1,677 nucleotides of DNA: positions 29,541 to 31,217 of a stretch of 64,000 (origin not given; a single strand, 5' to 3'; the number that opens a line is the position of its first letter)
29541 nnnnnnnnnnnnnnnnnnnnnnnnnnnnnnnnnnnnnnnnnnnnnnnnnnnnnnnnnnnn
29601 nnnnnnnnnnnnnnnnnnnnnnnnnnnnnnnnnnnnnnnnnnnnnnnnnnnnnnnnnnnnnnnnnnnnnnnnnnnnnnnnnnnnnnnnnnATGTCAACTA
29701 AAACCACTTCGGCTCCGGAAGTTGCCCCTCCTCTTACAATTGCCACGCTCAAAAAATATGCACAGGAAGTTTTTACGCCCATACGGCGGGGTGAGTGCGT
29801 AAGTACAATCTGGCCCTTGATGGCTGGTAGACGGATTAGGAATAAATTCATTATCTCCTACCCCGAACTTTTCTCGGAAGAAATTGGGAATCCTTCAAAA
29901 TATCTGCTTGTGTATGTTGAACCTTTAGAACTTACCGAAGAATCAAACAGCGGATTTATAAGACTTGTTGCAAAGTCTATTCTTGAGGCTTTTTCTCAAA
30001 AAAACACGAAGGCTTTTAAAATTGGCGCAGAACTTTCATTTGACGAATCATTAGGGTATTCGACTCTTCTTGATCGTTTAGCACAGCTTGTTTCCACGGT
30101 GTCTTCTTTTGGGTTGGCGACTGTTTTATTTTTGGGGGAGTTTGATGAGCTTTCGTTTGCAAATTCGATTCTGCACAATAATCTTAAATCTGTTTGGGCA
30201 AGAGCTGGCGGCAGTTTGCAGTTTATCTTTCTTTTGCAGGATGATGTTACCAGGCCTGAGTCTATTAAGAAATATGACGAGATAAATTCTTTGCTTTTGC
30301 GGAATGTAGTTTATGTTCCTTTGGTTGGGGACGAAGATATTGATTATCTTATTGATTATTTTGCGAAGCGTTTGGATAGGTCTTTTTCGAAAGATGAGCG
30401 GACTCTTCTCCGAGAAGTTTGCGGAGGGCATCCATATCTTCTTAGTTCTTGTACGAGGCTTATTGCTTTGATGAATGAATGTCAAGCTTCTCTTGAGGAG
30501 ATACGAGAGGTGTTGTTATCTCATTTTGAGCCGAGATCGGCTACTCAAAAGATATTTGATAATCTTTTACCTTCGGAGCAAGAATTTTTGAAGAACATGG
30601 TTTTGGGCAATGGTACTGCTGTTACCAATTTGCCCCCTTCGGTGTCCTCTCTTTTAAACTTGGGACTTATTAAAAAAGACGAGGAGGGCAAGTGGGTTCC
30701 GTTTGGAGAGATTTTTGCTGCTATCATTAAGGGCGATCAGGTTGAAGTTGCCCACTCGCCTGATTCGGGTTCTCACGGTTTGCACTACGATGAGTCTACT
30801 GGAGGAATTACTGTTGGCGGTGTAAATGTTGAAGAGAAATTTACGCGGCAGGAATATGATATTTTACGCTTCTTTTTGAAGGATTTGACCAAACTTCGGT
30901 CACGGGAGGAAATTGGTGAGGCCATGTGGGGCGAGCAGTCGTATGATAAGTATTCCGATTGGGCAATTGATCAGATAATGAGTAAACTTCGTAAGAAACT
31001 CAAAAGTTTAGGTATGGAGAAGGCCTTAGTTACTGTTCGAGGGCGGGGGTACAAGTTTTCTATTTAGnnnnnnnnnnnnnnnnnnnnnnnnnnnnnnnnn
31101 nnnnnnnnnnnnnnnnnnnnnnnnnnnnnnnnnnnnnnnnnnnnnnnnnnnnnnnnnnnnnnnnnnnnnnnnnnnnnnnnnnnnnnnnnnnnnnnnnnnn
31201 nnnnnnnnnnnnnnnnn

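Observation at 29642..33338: Convergent pair: an autoregulation-ready wHTH regulator and a 755-aa protein with a C-terminal HxGH/ISST nucleotidyltransferase domain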

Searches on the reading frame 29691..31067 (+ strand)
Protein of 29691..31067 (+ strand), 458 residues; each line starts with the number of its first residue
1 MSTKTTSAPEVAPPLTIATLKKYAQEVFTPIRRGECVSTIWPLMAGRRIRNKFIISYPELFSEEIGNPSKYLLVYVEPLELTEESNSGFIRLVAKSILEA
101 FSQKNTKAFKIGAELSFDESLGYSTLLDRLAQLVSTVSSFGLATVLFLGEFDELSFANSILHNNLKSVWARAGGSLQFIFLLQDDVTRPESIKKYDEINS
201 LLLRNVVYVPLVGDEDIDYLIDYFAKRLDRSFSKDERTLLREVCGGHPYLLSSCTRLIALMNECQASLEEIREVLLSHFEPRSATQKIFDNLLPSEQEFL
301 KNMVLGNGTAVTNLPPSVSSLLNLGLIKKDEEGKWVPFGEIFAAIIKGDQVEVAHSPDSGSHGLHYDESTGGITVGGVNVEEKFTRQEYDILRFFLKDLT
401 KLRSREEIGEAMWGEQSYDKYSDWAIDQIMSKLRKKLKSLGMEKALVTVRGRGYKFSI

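Call 3: search_protein_families(library=pfam, proteins=[window:29691-31067:+], max_evalue=1)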
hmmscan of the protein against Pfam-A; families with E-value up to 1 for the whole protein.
window:29691-31067:+ (458 aa): 1 family
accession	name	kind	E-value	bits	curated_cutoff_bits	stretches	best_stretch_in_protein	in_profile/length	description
PF00486.34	Trans_reg_C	-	3.3e-14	53.2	26.2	1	383-456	5-77/77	Transcriptional regulatory protein, C terminal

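Call 4: search_protein_families(library=ncbifam, proteins=[window:29691-31067:+], max_evalue=1)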
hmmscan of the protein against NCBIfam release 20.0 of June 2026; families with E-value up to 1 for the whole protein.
window:29691-31067:+ (458 aa): 27 families (the best 25 are shown)
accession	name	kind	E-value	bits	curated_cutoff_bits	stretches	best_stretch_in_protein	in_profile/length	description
NF053854.1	RespRegPhoBBctds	equivalog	2.6e-10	40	270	1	361-456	135-224/225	two-component system response regulator PhoB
TIGR02154.1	PhoB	equivalog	3.2e-10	39.7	296.2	1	364-457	137-226/226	phosphate regulon transcriptional regulator PhoB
NF007546.0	PRK10161.1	equivalog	1.4e-08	34.6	471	1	365-457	138-226/229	phosphate response regulator transcription factor PhoB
NF041734.1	resp_reg_RppA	equivalog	3.4e-08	33.1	250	1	382-457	155-228/229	two-component system response regulator RppA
NF041209.1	resp_regPieR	equivalog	3e-07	30.3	450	1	382-456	156-227/231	two component system response regulator PieR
NF045944.1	ResRegRpaBCyano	equivalog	3.2e-07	29.9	330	1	383-456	153-227/229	response regulator transcription factor RpaB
NF008078.0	PRK10816.1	equivalog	8.2e-07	28.7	336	1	383-458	149-222/223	two-component system response regulator PhoP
NF012227.0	AdeR_RR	equivalog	4.2e-06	26.4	340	1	384-456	167-236/239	efflux system response regulator transcription factor AdeR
NF008296.0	PRK11083.1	equivalog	5.9e-06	25.8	273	1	378-456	148-225/228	two-component system response regulator CreB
NF045914.1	RespRegNblR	equivalog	8.6e-06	25.5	300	1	384-454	155-223/228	response regulator transcription factor NblR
NF008034.0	PRK10766.1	equivalog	5e-05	22.9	275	1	383-457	159-227/231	two-component system response regulator TorR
NF008378.0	PRK11173.1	equivalog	5.1e-05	22.7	334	1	380-457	157-233/238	two-component system response regulator ArcA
NF033117.2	vanR_ACDEGLN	exception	0.00025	20.7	350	1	362-455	134-224/226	VanR-ABDEGLN family response regulator transcription factor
TIGR01387.1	cztR_silR_copR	subfamily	0.00025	20.7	279.2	1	381-456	145-218/218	heavy metal response regulator transcription factor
NF040689.1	MtrAB_MtrA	equivalog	0.00032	20.1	300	1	383-455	146-217/219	MtrAB system response regulator MtrA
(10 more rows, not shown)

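Call 11: find_homologous_proteins(query=window:29691-31067:+)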
Query window:29691-31067:+ (458 aa): 128 proteins with E <= 0.001 among 8000 candidates; the best 120 are listed.
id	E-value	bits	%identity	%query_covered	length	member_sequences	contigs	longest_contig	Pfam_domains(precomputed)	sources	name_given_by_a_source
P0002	1.8e-162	559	58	98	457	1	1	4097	PF00486.35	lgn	-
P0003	2.3e-158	546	56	99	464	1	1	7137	PF00486.35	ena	-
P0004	4.5e-158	545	56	97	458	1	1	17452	PF00486.35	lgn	-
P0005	2.6e-157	542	54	100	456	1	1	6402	PF00486.35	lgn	-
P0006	4.0e-157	542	58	94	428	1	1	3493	PF00486.35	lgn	-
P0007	6.2e-157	541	55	98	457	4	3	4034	PF00486.35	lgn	-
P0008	7.5e-157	541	56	98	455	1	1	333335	PF00486.35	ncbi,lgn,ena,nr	ncbi:MAG: Uncharacterized protein G01um10145_37 [Microgenomates group bacterium Gr01-1014_5]|nr:MAG:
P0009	1.0e-156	540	57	98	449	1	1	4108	PF00486.35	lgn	-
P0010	8.7e-156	537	53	100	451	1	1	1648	PF00486.35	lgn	-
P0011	2.5e-155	536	55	99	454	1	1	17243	PF00486.35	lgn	-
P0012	3.0e-155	536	54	98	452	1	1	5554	PF00486.35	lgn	-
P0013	4.0e-155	535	54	98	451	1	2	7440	PF00486.35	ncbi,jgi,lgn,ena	-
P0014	1.2e-148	514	53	98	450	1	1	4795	PF00486.35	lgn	-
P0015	4.6e-148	512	52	100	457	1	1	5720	PF00486.35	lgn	-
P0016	1.6e-147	510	53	98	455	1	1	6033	PF00486.35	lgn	-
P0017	5.4e-147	508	48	98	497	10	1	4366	PF00486.35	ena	-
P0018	6.2e-146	505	50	100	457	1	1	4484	PF00486.35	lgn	-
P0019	3.0e-145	503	52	98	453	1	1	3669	PF00486.35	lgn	-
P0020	5.7e-145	502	52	100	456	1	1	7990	PF00486.35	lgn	-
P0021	2.0e-144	500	53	98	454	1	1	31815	PF00486.35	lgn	-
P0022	1.2e-143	497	51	100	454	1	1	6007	PF00486.35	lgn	-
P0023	1.9e-140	487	49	100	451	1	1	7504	PF00486.35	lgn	-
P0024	6.1e-122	426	45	99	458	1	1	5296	PF00486.35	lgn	-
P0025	9.4e-121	422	46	97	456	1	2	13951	PF00486.35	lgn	-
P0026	2.5e-120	421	45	97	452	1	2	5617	PF00486.35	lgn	-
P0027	2.9e-120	420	44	98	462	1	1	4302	PF00486.35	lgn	-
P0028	7.2e-118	412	43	99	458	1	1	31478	PF00486.35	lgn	-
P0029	8.2e-118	412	44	97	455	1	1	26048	PF00486.35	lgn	-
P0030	1.5e-117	411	45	99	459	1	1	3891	PF00486.35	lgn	-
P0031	1.8e-117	411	44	97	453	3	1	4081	PF00486.35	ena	-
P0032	2.0e-117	411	45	97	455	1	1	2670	PF00486.35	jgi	jgi:hypothetical protein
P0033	4.5e-117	410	43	99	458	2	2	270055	PF00486.35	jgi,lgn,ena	-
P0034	1.3e-116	408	46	97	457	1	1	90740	PF00486.35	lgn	-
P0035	2.3e-116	408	45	97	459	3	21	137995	PF00486.35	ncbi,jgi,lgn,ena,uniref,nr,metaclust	ncbi:hypothetical protein A2715_00825 [Candidatus Woesebacteria bacterium RIFCSPHIGHO2_01_FULL_39_32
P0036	2.5e-116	407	44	98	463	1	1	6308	PF00486.35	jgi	jgi:DNA-binding winged helix-turn-helix (wHTH) protein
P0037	4.1e-115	403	44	98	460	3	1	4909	PF00486.35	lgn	-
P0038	5.2e-115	403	44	98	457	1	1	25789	PF00486.35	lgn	-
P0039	5.4e-115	403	43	99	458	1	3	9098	PF00486.35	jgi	jgi:hypothetical protein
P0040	7.8e-115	402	44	97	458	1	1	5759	PF00486.35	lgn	-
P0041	1.6e-114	401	42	97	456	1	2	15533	PF00486.35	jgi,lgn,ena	-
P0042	5.2e-114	400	45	97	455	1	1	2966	PF00486.35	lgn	-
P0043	8.5e-114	399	44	97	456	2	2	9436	PF00486.35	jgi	-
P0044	2.7e-113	397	46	98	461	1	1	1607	PF00486.35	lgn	-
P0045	4.3e-113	397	43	97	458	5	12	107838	PF00486.35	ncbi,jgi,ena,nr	ncbi:MAG: hypothetical protein UW69_C0015G0025 [Microgenomates group bacterium GW2011_GWA2_44_7]|nr:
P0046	5.2e-113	396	42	97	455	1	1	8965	PF00486.35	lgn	-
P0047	6.3e-113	396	45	98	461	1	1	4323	PF00486.35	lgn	-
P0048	9.4e-113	396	45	97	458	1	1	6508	PF00486.35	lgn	-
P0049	5.6e-112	393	43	98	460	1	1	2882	PF00486.35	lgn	-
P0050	3.0e-111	391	43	97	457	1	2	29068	PF00486.35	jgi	jgi:hypothetical protein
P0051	6.6e-111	390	44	98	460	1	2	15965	PF00486.35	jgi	jgi:DNA-binding response OmpR family regulator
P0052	1.1e-109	385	42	97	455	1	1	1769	PF00486.35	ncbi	-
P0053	1.5e-109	385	44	97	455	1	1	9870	PF00486.35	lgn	-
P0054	2.2e-109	385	41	98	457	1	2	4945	PF00486.35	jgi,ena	-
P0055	3.2e-109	384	43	98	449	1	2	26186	PF00486.35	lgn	-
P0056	5.4e-109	383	44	92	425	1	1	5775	PF00486.35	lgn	-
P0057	7.2e-109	383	42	97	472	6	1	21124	PF00486.35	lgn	-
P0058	1.3e-108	382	42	97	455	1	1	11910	PF00486.35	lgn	-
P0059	1.7e-108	382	44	97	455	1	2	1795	PF00486.35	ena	-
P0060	2.2e-108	381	42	97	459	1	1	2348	PF00486.35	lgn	-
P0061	4.5e-107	377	42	97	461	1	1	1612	PF00486.35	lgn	-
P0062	4.8e-107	377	43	97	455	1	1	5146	PF00486.35,PF14516.13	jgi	jgi:DNA-binding winged helix-turn-helix (wHTH) protein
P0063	1.9e-106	375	42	97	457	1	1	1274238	PF00486.35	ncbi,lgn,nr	ncbi:winged helix-turn-helix transcriptional regulator [Candidatus Woesebacteria bacterium]|nr:MAG: 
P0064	2.7e-106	374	41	98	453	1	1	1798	PF00486.35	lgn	-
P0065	3.4e-106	374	42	100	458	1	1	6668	PF00486.35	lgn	-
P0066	3.9e-106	374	43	95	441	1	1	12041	PF00486.35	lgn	-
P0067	4.3e-106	374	43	97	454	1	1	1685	PF00486.35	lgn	-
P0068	5.0e-106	373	41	97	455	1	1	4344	PF00486.35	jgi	jgi:hypothetical protein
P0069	8.2e-106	373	41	99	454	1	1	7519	PF00486.35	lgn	-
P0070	3.0e-105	371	42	98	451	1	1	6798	PF00486.35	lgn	-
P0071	7.8e-105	370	42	97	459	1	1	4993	PF00486.35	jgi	-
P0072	2.0e-104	368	42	97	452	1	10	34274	PF00486.35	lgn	-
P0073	2.9e-104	368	41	99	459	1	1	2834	PF00486.35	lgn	-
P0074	4.8e-104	367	41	97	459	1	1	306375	PF00486.35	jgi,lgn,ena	-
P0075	4.2e-103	364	42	100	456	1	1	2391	PF00486.35,PF14516.13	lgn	-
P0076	2.6e-102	361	40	98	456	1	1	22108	PF00486.35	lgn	-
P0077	4.3e-102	360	40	97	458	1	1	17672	PF00486.35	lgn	-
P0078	7.5e-102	360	42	97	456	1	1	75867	PF00486.35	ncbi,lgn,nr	ncbi:MAG: winged helix-turn-helix transcriptional regulator [Candidatus Pacebacteria bacterium]|nr:w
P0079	1.3e-101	359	42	98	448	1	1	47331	PF00486.35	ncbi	-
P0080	1.8e-101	358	42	99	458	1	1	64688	PF00486.35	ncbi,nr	ncbi:MAG: winged helix-turn-helix domain-containing protein [Patescibacteria group bacterium]|nr:win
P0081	2.1e-101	358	41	97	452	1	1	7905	PF00486.35,PF14516.13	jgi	jgi:DNA-binding winged helix-turn-helix (wHTH) protein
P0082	4.4e-101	357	41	97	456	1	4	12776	PF00486.35,PF14516.13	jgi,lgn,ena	-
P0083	9.5e-101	356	41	92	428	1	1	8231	PF00486.35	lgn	-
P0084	1.2e-100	356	43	97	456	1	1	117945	PF00486.35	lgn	-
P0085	4.7e-100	354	39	97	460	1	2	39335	PF00486.35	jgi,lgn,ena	-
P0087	9.1e-100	353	42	97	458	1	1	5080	PF00486.35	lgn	-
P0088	1.8e-99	352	41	98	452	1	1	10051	PF00486.35,PF14516.13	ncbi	-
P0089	2.6e-99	351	41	99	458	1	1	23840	PF00486.35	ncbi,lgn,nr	ncbi:MAG: winged helix-turn-helix domain-containing protein [Patescibacteria group bacterium]|nr:win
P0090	4.0e-99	351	42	97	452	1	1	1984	PF00486.35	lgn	-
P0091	2.7e-98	348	38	97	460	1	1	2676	PF00486.35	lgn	-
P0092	6.0e-98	347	40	97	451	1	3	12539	PF00486.35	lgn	-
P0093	7.2e-98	347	42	98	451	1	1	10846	PF00486.35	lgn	-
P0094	8.6e-98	346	40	97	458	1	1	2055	PF00486.35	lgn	-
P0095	9.3e-98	346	41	98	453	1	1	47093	PF00486.35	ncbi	-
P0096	1.2e-97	346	41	98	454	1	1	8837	PF00486.35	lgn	-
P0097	2.3e-96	342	41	97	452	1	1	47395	PF00486.35,PF14516.13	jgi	jgi:DNA-binding winged helix-turn-helix (wHTH) protein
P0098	1.3e-95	339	40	98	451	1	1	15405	PF00486.35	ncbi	-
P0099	6.0e-95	337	39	97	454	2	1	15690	PF00486.35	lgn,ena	-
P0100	9.1e-95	336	40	99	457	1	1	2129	PF00486.35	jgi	jgi:hypothetical protein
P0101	1.1e-94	336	41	97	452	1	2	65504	PF00486.35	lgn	-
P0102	2.6e-94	335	41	97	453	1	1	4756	PF00486.35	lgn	-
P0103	1.8e-93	332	39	99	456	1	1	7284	PF00486.35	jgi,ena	-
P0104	2.3e-93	332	40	100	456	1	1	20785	PF00486.35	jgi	jgi:DNA-binding winged helix-turn-helix (wHTH) protein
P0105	3.2e-93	331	39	98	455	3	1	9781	PF00486.35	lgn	-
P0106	7.0e-93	330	39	98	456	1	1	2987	PF00486.35,PF14516.13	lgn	-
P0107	4.0e-92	328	39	98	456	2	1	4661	PF00486.35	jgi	jgi:DNA-binding winged helix-turn-helix (wHTH) protein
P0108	7.9e-92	327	38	97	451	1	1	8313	PF00486.35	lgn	-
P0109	2.5e-91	325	41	97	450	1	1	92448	PF00486.35,PF14516.13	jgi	jgi:DNA-binding winged helix-turn-helix (wHTH) protein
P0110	4.8e-91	324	38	97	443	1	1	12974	PF00486.35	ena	-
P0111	1.1e-90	323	40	98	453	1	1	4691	PF00486.35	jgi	-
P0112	1.2e-90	323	39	97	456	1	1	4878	PF00486.35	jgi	jgi:hypothetical protein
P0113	2.0e-90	322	38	97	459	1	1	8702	PF00486.35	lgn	-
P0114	2.6e-90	322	39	97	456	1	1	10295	PF00486.35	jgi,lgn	-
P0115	5.1e-90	321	38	97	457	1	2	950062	PF00486.35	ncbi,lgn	-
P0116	1.5e-89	319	40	97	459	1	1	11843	PF00486.35,PF14516.13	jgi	jgi:DNA-binding winged helix-turn-helix (wHTH) protein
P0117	2.2e-89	319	40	97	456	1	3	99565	PF00486.35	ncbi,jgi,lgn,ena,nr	ncbi:MAG TPA: winged helix-turn-helix domain-containing protein [Candidatus Bathyarchaeia archaeon]|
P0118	3.0e-86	308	36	99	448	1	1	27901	PF00486.35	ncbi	-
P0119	7.1e-85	304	38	97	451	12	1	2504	PF00486.35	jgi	-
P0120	2.4e-84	302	39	89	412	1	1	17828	PF00486.35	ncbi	-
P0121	1.7e-83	299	38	90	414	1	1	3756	PF00486.35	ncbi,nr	ncbi:MAG: winged helix-turn-helix domain-containing protein, partial [bacterium]|nr:winged helix-tur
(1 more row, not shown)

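Call 12: find_encoding_contigs(protein=P0008, flank=6000, max_places=2)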
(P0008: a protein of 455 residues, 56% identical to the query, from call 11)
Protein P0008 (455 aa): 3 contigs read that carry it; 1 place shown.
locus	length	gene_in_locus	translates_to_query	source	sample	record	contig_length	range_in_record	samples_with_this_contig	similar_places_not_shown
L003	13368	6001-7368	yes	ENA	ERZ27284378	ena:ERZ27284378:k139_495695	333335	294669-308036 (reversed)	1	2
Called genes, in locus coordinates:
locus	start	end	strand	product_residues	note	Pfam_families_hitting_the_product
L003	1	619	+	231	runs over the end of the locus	-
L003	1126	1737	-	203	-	-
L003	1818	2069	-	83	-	-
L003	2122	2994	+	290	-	-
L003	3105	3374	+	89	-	-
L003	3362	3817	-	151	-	-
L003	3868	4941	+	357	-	PF00350:Dynamin_N (faint), PF01926:MMR_HSR1, PF02421:FeoB_N, PF16897:MMR_HSR1_Xtn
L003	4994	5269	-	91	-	-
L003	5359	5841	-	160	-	-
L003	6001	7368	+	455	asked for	PF00486:Trans_reg_C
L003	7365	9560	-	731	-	-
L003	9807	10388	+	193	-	PF00293:NUDIX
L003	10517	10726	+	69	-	-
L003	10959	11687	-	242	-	PF00535:Glycos_transf_2, PF10111:Glyco_tranf_2_2, PF13641:Glyco_tranf_2_3, PF13506:Glyco_transf_21 (weak), PF13632:Glyco_trans_2_3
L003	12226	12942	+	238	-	PF00196:GerE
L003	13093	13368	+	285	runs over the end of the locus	-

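Call 13: find_encoding_contigs(protein=P0004, flank=6000, max_places=2)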
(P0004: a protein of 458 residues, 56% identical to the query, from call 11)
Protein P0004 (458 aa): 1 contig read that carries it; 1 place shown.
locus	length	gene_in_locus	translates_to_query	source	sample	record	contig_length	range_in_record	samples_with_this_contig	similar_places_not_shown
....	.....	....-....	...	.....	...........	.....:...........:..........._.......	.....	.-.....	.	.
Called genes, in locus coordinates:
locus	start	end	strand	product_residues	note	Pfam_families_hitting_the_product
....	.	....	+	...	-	?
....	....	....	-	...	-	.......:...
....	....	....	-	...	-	-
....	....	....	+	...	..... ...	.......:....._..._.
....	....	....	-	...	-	-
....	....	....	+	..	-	-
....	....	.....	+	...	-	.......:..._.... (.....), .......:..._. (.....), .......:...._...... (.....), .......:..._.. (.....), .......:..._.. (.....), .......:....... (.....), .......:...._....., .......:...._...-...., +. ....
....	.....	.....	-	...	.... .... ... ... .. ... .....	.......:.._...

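Call 14: find_encoding_contigs(protein=P0021, flank=6000, max_places=2)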
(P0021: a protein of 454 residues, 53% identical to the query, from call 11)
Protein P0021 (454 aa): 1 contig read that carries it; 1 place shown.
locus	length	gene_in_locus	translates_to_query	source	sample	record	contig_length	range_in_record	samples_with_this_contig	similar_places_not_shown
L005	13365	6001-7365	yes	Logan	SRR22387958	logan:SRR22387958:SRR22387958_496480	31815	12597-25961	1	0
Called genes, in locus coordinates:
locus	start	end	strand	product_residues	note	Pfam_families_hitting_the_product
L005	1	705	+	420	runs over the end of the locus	PF01566:Nramp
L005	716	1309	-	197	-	-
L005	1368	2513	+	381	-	PF02743:dCache_1, PF17201:Cache_3-Cache_2, PF00672:HAMP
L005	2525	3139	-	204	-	PF01726:LexA_DNA_bind, PF00717:Peptidase_S24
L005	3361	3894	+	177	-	PF23951:DUF7282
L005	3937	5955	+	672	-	PF00270:DEAD (faint), PF04851:ResIII, PF17757:UvrB_inter, PF27431:UvrB_3rd, PF00271:Helicase_C, PF12344:UvrB, PF02151:UVR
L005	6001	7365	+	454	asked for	PF00486:Trans_reg_C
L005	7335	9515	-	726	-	-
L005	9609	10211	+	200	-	PF00293:NUDIX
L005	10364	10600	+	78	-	-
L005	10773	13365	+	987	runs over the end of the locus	PF00005:ABC_tran (faint), PF02463:SMC_N (faint), PF03193:RsgA_GTPase (faint), PF13191:AAA_16 (faint), PF13481:AAA_25 (faint), PF13555:AAA_29 (faint), PF17760:UvrA_inter, PF17755:UvrA_DNA-bind, +2 more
